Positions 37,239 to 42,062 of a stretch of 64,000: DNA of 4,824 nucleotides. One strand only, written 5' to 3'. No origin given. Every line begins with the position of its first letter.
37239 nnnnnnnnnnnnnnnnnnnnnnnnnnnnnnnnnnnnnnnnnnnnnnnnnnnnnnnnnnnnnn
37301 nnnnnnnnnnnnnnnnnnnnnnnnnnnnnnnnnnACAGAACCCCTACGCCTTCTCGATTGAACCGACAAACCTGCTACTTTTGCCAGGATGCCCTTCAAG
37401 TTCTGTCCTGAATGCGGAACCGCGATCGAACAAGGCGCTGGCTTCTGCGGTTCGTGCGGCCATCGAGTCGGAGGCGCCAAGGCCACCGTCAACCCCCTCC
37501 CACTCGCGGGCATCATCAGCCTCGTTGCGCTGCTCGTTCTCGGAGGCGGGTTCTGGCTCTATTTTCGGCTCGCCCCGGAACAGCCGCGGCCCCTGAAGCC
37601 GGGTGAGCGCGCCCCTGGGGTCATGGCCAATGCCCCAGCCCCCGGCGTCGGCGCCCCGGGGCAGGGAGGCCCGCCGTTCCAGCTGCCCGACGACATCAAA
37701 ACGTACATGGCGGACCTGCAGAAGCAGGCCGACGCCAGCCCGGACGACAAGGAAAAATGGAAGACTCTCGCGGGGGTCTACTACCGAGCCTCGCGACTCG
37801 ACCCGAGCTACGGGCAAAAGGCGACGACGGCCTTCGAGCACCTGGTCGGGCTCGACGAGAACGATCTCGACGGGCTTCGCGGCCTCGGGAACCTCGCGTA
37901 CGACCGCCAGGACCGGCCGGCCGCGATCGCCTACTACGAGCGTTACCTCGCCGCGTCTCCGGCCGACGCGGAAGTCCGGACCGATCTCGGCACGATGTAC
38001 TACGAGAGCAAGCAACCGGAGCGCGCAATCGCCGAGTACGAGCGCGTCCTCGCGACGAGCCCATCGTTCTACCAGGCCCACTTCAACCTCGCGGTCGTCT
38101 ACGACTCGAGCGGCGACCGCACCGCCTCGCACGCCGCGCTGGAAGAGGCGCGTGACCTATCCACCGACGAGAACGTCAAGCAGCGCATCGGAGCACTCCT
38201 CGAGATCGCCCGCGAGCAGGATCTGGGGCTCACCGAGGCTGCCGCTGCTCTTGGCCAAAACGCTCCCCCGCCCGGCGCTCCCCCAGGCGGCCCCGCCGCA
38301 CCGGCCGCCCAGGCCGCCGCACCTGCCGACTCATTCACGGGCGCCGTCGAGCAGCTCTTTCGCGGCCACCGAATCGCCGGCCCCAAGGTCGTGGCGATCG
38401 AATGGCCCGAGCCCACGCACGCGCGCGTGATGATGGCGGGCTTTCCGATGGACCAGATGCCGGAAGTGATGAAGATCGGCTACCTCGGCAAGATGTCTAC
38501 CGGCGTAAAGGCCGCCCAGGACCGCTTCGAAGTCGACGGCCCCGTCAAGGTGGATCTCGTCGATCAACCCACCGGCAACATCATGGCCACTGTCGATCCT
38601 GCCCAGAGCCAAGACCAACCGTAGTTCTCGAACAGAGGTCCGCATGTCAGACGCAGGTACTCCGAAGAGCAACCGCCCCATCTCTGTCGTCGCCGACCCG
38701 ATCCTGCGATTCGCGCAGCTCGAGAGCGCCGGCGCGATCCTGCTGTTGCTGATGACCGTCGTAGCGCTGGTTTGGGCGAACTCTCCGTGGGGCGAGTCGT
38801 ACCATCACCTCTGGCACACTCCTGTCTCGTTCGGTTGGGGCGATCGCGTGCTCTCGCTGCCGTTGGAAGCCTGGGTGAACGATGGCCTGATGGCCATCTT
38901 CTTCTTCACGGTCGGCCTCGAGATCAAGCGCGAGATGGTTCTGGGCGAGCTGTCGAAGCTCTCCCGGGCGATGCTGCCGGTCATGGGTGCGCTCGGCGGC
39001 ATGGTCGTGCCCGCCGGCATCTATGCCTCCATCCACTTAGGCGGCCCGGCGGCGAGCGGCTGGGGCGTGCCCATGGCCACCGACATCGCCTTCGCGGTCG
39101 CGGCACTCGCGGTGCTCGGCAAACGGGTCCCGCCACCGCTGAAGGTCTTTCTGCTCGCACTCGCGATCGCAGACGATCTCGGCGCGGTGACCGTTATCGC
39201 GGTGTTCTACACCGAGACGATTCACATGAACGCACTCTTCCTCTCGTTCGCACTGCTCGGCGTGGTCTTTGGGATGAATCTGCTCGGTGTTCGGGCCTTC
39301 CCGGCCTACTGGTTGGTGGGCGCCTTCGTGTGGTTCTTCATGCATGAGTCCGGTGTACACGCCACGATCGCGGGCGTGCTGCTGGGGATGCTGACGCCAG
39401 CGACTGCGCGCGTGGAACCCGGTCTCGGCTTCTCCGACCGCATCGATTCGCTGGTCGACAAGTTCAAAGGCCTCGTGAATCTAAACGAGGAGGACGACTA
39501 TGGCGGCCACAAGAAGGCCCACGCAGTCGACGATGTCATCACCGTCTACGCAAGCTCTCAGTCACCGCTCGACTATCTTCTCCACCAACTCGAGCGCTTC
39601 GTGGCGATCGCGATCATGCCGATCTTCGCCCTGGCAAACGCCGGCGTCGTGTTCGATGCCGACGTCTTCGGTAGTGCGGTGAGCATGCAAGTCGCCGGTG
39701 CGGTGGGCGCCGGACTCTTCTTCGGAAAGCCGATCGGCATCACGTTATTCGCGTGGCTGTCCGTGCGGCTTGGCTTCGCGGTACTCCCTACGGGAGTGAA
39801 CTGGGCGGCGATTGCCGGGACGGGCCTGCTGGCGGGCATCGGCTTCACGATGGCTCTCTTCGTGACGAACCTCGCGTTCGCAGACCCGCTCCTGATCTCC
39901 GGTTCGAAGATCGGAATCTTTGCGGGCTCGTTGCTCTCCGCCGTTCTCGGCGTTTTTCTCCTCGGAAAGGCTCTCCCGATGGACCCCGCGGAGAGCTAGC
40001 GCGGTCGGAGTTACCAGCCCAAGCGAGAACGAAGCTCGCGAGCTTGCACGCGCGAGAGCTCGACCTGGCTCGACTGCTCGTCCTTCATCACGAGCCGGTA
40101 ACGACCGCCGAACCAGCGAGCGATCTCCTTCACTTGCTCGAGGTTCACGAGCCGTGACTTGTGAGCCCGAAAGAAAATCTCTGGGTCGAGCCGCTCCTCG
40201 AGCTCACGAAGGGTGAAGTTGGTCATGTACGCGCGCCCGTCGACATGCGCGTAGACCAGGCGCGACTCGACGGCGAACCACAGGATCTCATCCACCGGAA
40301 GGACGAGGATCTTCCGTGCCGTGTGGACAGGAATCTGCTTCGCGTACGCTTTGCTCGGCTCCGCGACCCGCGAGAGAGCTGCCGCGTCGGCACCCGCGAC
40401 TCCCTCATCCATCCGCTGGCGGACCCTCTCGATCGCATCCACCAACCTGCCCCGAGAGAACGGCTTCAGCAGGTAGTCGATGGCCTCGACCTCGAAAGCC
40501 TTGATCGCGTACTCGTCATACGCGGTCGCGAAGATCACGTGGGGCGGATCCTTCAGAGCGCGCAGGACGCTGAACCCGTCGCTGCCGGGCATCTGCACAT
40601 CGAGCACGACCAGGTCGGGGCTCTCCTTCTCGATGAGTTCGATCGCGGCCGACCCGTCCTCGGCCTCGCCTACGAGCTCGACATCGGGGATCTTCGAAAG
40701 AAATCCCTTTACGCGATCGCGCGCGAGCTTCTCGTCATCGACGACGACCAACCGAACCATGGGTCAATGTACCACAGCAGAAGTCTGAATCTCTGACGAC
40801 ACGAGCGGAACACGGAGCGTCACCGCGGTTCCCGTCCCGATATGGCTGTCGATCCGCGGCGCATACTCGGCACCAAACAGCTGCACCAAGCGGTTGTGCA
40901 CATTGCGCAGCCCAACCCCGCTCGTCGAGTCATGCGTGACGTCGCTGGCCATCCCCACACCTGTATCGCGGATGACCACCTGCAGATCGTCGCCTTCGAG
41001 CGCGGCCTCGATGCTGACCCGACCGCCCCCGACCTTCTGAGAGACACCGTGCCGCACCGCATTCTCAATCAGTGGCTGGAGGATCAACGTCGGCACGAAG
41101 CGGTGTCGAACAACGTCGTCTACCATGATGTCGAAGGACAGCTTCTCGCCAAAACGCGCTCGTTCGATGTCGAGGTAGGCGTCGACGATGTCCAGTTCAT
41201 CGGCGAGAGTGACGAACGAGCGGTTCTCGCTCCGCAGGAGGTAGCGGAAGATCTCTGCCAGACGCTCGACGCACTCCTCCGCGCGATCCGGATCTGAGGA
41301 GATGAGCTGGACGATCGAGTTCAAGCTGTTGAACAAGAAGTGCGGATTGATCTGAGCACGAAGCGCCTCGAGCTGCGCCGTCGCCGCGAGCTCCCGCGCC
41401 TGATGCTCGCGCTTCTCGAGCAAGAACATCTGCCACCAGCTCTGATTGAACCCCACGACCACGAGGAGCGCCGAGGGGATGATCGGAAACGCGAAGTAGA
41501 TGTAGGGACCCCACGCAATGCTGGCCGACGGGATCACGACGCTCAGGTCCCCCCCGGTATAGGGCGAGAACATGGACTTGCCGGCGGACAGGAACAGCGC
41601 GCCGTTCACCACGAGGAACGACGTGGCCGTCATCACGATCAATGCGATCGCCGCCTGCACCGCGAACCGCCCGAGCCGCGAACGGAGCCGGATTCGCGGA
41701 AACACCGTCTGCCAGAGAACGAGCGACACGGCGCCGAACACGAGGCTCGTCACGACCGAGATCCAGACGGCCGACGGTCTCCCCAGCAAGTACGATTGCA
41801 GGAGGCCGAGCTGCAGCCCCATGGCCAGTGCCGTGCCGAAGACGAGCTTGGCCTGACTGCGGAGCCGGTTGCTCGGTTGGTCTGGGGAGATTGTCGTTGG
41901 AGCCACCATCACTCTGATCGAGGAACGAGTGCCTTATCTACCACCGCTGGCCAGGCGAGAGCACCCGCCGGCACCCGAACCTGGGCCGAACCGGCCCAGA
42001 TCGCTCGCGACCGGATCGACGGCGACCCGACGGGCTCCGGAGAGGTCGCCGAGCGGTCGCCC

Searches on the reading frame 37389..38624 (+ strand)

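Call 51: search_protein_families(library=pfam, proteins=[window:37389-38624:+], max_evalue=0.0001)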
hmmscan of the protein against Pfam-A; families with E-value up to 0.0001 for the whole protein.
window:37389-38624:+ (411 aa): 14 families
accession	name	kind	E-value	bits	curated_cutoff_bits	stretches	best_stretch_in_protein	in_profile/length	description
PF13432.12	TPR_16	-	9.2e-14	52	32.7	2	166-225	3-62/65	Tetratricopeptide repeat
PF07719.23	TPR_2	-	1.9e-11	43.6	27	0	195-226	2-33/34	Tetratricopeptide repeat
PF14559.12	TPR_19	-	5.9e-10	39.8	25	1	205-257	2-54/68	Tetratricopeptide repeat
PF00515.34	TPR_1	-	2e-08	34.2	27.8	0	194-227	1-34/34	Tetratricopeptide repeat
PF13431.12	TPR_17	-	4.9e-08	33.1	24.4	0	182-215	1-34/34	Tetratricopeptide repeat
PF13428.12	TPR_14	-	1.1e-07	32.2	23.5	0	162-202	3-43/44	Tetratricopeptide repeat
PF13424.12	TPR_12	-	1.4e-07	32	30.1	0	165-223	8-74/77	Tetratricopeptide repeat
PF13181.12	TPR_8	-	1.4e-07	31.6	25.7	0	194-225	1-32/34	Tetratricopeptide repeat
PF13371.12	TPR_9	-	1.8e-07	31.5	35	1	167-226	2-61/73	Tetratricopeptide repeat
PF13414.12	TPR_11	-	1.8e-07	31.1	26.8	1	201-238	1-38/42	TPR repeat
PF13240.11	Zn_Ribbon_1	-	7.9e-07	29.1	25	1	5-26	1-22/23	zinc-ribbon domain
PF24575.1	TPR_Slam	-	6.2e-06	27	35.2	0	167-213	54-100/104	Surface lipoprotein assembly modifier, N-terminal TPR repeats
PF13374.12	TPR_10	-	6.7e-06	26.4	27.5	0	195-223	3-31/42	Tetratricopeptide repeat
PF23914.1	TPR_CcmH_CycH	-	1e-05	25.9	42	0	137-194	98-155/158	Cytochrome c-type biogenesis protein H TPR domain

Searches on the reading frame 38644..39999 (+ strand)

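Call 51: search_protein_families(library=pfam, proteins=[window:38644-39999:+], max_evalue=0.0001)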
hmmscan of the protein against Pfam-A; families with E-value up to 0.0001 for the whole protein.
window:38644-39999:+ (451 aa): 1 family
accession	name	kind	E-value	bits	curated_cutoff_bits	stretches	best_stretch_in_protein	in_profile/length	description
PF06965.17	Na_H_antiport_1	-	1.7e-142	475.2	23.5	1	22-440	2-374/374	Na+/H+ antiporter 1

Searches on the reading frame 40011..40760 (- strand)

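Call 51: search_protein_families(library=pfam, proteins=[window:40011-40760:-], max_evalue=0.0001)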
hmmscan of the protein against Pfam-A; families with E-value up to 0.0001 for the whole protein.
window:40011-40760:- (249 aa): 2 families
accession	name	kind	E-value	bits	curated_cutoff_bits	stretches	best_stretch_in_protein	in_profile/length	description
PF04397.21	LytTR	-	2.9e-25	88.8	22.6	1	150-247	2-97/98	LytTr DNA-binding domain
PF00072.30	Response_reg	-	2.2e-24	86.2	30.2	1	5-111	2-111/111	Response regulator receiver domain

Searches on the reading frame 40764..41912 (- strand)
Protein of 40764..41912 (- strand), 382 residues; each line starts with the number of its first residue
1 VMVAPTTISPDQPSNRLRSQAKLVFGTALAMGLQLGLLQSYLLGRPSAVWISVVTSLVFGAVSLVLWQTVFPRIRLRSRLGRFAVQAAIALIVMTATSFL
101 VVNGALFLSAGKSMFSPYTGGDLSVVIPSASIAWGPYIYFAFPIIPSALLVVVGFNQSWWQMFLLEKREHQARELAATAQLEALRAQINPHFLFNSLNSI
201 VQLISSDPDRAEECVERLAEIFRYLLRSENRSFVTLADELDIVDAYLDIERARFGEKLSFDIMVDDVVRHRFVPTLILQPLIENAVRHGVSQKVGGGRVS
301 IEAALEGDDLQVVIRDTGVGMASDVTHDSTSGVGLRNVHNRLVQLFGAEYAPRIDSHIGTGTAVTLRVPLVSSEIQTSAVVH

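Call 51: search_protein_families(library=pfam, proteins=[window:40764-41912:-], max_evalue=0.0001)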
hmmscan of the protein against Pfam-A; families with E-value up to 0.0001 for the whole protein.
window:40764-41912:- (382 aa): 2 families
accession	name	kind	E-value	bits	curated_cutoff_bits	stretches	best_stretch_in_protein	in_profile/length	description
PF06580.19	His_kinase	-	1.5e-28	99.3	25.2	1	179-258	1-81/81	Histidine kinase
PF02518.31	HATPase_c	-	2.6e-11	44.4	26.4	1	276-370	8-109/111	Histidine kinase-, DNA gyrase B-, and HSP90-like ATPase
